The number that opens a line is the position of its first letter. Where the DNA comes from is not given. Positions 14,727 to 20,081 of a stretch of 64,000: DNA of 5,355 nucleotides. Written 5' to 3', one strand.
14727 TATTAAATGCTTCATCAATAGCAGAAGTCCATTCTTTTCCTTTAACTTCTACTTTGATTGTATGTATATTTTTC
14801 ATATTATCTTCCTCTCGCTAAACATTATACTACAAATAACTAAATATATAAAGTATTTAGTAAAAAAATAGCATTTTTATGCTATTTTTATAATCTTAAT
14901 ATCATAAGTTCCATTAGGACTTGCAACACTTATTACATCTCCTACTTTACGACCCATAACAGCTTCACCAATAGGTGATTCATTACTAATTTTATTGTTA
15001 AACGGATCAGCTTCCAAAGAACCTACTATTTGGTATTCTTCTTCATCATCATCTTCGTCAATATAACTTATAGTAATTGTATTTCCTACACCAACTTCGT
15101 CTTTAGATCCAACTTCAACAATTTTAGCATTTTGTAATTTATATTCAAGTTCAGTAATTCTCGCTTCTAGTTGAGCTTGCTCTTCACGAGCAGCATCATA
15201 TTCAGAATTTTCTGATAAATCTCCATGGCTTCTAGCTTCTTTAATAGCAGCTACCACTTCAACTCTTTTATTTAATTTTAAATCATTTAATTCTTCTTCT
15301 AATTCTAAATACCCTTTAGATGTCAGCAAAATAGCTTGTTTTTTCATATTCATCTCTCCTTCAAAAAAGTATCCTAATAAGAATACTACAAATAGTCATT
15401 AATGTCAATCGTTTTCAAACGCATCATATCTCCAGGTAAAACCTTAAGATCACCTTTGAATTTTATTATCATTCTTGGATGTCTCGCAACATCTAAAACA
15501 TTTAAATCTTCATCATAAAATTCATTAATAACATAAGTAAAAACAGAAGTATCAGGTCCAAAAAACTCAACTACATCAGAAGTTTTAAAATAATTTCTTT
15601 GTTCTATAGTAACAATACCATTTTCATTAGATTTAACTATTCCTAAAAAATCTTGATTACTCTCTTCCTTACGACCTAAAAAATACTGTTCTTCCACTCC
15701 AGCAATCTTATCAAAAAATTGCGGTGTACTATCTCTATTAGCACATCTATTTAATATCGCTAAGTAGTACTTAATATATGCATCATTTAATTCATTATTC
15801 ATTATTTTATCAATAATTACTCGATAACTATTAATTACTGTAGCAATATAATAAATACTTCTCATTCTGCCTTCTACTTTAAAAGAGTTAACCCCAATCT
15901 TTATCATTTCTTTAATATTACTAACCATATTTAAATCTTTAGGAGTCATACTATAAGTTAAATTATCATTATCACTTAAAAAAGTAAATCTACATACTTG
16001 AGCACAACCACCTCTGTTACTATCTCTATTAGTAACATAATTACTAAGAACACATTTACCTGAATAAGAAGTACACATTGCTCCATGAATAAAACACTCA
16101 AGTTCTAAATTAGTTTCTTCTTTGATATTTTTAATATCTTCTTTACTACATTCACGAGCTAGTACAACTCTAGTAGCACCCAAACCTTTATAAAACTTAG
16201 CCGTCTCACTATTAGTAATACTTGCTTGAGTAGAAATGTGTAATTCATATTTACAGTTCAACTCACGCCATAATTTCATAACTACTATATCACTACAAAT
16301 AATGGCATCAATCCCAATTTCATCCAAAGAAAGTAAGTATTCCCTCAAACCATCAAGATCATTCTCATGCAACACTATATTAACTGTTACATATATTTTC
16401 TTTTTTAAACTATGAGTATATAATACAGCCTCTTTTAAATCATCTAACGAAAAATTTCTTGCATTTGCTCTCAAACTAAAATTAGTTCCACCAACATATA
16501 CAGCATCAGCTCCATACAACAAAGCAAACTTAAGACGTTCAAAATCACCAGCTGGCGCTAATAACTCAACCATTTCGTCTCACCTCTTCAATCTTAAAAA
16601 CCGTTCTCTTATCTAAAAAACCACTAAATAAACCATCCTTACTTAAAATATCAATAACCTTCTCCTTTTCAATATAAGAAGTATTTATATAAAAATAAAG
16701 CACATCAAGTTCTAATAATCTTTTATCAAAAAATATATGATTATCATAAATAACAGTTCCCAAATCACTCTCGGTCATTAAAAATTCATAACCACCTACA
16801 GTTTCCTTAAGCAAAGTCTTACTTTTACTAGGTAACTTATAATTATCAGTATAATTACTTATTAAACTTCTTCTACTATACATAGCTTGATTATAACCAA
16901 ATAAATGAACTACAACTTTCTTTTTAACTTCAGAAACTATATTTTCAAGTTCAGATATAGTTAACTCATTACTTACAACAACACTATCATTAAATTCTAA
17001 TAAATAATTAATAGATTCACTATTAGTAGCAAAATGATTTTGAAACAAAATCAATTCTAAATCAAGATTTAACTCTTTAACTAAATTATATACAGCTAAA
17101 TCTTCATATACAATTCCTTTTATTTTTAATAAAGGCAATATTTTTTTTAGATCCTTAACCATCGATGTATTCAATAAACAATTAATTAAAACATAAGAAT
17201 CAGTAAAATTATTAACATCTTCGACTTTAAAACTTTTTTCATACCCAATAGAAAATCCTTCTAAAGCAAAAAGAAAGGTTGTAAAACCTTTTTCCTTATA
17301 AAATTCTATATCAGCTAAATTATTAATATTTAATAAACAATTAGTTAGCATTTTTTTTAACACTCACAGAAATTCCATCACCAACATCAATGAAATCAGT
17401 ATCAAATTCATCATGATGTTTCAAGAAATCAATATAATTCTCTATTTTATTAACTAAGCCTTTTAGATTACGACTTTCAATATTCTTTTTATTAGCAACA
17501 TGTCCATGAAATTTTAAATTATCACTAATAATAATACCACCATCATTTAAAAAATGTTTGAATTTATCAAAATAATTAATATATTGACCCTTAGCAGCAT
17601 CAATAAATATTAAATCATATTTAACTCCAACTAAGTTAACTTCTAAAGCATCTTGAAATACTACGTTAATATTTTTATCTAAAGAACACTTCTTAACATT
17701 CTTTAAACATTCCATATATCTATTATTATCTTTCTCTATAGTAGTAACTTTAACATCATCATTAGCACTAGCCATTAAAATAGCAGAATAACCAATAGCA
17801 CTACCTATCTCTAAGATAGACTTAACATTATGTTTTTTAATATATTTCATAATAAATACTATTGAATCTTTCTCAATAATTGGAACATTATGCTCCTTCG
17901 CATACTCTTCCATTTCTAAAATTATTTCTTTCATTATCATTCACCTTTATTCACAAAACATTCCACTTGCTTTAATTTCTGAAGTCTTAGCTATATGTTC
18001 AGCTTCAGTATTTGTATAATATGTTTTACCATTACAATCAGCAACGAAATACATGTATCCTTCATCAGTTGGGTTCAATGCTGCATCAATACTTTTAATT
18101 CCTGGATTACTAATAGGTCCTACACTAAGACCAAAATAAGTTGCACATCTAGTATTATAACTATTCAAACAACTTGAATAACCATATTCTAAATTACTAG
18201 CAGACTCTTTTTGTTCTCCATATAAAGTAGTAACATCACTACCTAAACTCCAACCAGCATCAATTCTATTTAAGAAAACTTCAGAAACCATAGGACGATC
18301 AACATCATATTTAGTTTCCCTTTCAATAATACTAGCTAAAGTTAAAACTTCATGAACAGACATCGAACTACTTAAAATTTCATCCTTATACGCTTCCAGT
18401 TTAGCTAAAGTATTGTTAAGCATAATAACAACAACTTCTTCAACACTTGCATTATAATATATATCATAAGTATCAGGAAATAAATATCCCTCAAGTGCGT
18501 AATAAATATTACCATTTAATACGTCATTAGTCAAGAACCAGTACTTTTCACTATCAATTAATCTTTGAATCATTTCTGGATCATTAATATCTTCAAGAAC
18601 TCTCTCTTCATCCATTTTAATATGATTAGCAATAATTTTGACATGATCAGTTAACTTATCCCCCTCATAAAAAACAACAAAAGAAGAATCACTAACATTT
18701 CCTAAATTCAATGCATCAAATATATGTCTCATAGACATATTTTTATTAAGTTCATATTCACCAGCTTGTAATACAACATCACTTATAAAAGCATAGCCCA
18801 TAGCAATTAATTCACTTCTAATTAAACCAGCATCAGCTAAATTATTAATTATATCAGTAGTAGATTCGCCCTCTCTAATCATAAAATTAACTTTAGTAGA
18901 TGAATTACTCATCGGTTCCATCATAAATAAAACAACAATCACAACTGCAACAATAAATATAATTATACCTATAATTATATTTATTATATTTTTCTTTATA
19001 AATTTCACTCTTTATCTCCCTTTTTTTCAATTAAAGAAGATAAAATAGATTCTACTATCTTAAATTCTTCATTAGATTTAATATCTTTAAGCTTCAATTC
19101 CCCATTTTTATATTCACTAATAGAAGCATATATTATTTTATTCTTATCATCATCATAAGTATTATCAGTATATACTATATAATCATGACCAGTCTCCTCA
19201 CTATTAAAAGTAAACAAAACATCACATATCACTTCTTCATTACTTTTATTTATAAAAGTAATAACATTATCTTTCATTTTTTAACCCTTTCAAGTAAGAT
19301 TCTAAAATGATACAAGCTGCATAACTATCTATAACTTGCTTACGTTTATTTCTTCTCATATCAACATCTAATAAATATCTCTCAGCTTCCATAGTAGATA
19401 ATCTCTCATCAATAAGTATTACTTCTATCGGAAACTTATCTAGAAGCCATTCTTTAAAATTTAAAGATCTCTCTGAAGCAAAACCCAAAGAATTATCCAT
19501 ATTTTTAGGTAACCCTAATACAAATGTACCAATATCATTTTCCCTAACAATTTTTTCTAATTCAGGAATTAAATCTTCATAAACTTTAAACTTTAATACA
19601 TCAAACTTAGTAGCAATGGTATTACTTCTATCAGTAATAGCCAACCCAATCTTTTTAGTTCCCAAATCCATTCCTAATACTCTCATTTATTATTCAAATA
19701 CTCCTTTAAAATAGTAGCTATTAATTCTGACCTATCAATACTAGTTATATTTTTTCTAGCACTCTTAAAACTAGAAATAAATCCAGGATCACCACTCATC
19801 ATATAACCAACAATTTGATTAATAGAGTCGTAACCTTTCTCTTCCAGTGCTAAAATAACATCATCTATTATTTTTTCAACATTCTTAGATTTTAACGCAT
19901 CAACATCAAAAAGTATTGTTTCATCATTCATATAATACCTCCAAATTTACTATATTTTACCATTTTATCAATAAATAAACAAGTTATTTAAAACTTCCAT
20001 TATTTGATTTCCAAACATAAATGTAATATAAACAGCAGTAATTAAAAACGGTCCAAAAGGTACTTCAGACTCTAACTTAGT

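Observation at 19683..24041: Paralog 3, pilC and pilD form a tight co-directional array inserted into the conserved trmK / yrzL-ruvX-yrzB-mltG backbone, but no pilus ATPase is present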

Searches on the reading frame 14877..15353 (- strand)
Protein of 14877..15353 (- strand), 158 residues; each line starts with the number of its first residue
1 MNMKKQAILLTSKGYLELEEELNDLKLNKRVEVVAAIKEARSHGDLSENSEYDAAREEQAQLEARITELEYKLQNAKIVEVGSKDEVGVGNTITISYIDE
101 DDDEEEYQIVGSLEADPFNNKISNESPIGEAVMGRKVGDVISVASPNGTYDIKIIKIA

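Call 5: search_protein_families(library=pfam, proteins=[window:14877-15353:-], max_evalue=0.01)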
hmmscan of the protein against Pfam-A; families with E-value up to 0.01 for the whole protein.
window:14877-15353:- (158 aa): 2 families
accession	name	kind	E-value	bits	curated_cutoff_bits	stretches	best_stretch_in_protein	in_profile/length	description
PF03449.20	GreA_GreB_N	-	3e-28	98.2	24.5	1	8-78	1-71/71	Transcription elongation factor, N-terminal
PF01272.25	GreA_GreB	-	7.6e-25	87.1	26.9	1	83-157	2-75/77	Transcription elongation factor, GreA/GreB, C-term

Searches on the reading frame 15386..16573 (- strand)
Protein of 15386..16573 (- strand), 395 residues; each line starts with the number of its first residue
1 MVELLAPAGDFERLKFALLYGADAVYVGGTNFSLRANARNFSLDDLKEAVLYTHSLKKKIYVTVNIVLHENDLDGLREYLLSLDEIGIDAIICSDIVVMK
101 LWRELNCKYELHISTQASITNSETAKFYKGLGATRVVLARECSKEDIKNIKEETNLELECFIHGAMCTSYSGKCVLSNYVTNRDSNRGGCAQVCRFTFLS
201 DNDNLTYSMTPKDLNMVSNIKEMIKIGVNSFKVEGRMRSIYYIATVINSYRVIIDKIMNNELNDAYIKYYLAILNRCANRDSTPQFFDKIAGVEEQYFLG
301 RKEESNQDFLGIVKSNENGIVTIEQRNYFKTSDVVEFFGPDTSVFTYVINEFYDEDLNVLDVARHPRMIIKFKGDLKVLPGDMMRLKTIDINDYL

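Call 5: search_protein_families(library=pfam, proteins=[window:15386-16573:-], max_evalue=0.01)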
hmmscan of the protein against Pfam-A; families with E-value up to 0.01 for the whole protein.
window:15386-16573:- (395 aa): 2 families
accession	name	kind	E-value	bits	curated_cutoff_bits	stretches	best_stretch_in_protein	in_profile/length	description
PF01136.24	Peptidase_U32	-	1e-73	247.9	22.4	1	74-289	2-229/233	Peptidase family U32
PF16325.11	Peptidase_U32_C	-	1.6e-21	76.7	28.2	1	306-385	2-83/83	Peptidase family U32 C-terminal domain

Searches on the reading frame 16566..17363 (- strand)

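Call 5: search_protein_families(library=pfam, proteins=[window:16566-17363:-], max_evalue=0.01)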
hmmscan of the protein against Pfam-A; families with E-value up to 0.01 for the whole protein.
window:16566-17363:- (265 aa): 2 families
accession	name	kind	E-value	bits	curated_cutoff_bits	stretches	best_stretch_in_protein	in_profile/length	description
PF01136.24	Peptidase_U32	-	5.4e-12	45.9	22.4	1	76-173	11-109/233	Peptidase family U32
PF22122.2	InlK_D2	-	0.009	16.7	26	0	107-154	27-74/112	Internalin K domain D2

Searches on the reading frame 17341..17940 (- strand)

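Call 4: search_protein_families(library=pfam, proteins=[window:17341-17940:-], max_evalue=0.01)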
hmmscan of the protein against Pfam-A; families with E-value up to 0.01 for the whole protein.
window:17341-17940:- (199 aa): 10 families
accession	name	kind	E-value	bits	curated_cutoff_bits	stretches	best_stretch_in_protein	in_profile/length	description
PF01596.23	Methyltransf_3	-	1.8e-24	86.7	22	1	15-195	21-203/204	O-methyltransferase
PF13578.12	Methyltransf_24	-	2.2e-09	38.6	26.3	1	43-141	1-104/105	Methyltransferase domain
PF02527.21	GidB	-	3.5e-08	33.4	27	1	26-138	38-145/184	rRNA small subunit methyltransferase G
PF01135.25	PCMT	-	2.7e-07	31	20.3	1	28-138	63-170/210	Protein-L-isoaspartate(D-aspartate) O-methyltransferase (PCMT)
PF02390.23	Methyltransf_4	-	5e-07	29.8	24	1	41-101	4-63/173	Putative methyltransferase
PF02475.24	TRM5-TYW2_MTfase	-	6.7e-05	23.3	28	1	41-138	39-134/164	TRM5/TYW2 methyltransferase domain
PF02353.26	CMAS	-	0.00039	20.3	27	1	38-144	62-169/273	Mycolic acid cyclopropane synthetase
PF05175.20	MTS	-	0.00054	20.1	23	1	29-111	22-102/170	Methyltransferase small domain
PF13649.12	Methyltransf_25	-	0.0012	19.9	27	1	42-135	1-97/97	Methyltransferase domain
PF00398.26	RrnaAD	-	0.0087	15.6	24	0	34-144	26-103/263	Ribosomal RNA adenine dimethylase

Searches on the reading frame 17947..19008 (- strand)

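Call 4: search_protein_families(library=pfam, proteins=[window:17947-19008:-], max_evalue=0.01)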
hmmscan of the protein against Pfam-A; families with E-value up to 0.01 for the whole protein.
window:17947-19008:- (353 aa): 1 family
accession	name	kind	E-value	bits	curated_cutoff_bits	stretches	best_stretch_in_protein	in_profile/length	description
PF02618.21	YceG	-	4.9e-66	223.4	32.4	1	43-341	2-272/275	YceG-like family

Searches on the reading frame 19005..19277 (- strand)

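Call 4: search_protein_families(library=pfam, proteins=[window:19005-19277:-], max_evalue=0.01)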
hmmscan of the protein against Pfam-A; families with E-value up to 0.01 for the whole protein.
window:19005-19277:- (90 aa): 1 family
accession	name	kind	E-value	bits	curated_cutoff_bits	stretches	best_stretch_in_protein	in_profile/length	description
PF06949.16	DUF1292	-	5.7e-08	33.9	24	1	13-84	3-75/75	Protein of unknown function (DUF1292)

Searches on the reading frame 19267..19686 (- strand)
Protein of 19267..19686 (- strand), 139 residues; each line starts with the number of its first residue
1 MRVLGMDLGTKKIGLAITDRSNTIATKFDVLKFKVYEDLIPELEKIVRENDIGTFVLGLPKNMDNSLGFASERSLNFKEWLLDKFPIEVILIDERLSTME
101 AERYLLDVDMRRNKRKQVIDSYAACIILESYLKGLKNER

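Call 4: search_protein_families(library=pfam, proteins=[window:19267-19686:-], max_evalue=0.01)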
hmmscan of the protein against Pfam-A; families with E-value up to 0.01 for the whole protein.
window:19267-19686:- (139 aa): 1 family
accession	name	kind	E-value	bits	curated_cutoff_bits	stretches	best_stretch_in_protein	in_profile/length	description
PF03652.20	RuvX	-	5.3e-39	134.1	29.2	1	1-133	1-133/134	Holliday junction resolvase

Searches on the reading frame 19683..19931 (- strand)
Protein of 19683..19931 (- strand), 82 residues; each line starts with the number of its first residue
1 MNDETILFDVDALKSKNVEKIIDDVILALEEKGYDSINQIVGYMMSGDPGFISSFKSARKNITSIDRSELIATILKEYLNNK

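Call 4: search_protein_families(library=pfam, proteins=[window:19683-19931:-], max_evalue=0.01)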
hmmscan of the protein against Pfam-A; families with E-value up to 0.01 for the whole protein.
window:19683-19931:- (82 aa): 1 family
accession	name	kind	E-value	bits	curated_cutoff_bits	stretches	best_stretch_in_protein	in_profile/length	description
PF06135.17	IreB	-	9.2e-29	99.9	25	1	3-80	1-78/78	IreB regulatory phosphoprotein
